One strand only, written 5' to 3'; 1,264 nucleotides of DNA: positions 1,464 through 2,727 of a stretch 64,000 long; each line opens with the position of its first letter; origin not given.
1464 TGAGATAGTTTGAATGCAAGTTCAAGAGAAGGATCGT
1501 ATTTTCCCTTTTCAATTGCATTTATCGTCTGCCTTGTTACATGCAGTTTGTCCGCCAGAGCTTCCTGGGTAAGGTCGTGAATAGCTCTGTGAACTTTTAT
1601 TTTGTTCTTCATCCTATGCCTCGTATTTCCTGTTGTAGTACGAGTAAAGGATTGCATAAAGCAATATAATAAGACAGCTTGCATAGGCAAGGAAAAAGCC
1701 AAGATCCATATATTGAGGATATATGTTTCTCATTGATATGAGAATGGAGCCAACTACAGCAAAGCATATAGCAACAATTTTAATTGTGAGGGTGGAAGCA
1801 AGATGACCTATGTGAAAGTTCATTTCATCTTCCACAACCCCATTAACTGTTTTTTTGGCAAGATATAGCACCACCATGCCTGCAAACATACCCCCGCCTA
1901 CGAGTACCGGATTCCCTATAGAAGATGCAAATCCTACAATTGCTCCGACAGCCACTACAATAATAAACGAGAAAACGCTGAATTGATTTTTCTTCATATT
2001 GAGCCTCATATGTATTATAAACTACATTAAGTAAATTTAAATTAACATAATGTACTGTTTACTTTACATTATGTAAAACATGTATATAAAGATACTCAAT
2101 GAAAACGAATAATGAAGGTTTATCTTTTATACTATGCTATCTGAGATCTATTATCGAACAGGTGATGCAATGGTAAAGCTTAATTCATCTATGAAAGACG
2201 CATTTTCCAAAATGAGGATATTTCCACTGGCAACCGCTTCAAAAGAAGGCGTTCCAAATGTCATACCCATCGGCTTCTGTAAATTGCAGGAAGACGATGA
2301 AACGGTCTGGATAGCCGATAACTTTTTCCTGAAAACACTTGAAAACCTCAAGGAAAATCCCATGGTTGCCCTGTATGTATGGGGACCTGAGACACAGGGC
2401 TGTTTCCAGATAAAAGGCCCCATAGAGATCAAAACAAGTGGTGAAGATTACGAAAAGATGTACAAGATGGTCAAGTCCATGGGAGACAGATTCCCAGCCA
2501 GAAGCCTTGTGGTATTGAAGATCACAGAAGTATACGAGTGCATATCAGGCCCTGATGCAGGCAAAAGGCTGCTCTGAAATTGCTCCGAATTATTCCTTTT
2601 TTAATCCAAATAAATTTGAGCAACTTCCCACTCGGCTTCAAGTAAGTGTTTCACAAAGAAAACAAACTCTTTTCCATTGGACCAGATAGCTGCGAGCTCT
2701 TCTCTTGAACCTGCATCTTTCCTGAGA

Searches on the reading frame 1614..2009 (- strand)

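Call 38: search_protein_families(library=pfam, proteins=[window:1614-2009:-], max_evalue=0.001)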
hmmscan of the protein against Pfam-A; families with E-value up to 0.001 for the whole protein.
window:1614-2009:- (131 aa): 1 family
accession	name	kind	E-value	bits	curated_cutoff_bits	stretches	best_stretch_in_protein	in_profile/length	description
PF09946.14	DUF2178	-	7.6e-25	87.5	22.8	1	16-118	2-104/104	Predicted membrane protein (DUF2178)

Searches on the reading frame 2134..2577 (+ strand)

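Call 38: search_protein_families(library=pfam, proteins=[window:2134-2577:+], max_evalue=0.001)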
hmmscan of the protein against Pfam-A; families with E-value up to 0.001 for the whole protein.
window:2134-2577:+ (147 aa): 1 family
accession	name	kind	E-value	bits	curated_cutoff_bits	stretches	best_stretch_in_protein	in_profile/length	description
PF01243.27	PNPOx_N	-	9.1e-19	68.4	28.1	1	20-135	5-118/120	Pyridoxamine 5'-phosphate oxidase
